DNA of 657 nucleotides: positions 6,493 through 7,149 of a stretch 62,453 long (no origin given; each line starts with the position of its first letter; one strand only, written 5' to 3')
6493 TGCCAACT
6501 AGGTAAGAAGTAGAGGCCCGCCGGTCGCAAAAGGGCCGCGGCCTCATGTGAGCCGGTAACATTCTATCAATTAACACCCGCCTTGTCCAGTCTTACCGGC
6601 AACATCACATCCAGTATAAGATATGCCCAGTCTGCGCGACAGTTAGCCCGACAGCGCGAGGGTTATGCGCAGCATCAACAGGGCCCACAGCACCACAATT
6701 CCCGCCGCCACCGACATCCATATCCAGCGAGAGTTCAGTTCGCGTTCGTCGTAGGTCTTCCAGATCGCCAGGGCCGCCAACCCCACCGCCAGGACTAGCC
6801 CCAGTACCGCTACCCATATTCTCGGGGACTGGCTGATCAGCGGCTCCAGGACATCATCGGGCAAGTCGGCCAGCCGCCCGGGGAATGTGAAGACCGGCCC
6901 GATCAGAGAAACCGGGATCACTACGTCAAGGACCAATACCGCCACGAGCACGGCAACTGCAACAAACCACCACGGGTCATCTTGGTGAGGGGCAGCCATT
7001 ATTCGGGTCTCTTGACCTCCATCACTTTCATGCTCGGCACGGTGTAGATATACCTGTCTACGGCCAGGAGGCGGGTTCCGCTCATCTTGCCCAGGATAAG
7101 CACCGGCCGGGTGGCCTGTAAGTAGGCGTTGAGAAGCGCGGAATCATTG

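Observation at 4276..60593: Five co-oriented copies of a ~226-bp, TA-flanked, TIR-bounded intergenic element (MITE-like family)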

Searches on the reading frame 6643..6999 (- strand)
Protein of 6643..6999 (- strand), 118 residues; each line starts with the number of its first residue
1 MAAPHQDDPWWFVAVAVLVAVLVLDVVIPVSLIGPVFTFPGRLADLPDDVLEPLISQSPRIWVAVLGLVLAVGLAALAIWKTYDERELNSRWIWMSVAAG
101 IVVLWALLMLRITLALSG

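Call 30: search_protein_families(library=pfam, proteins=[window:6643-6999:-])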
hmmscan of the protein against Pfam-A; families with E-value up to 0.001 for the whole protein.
window:6643-6999:- (118 aa): 0 families
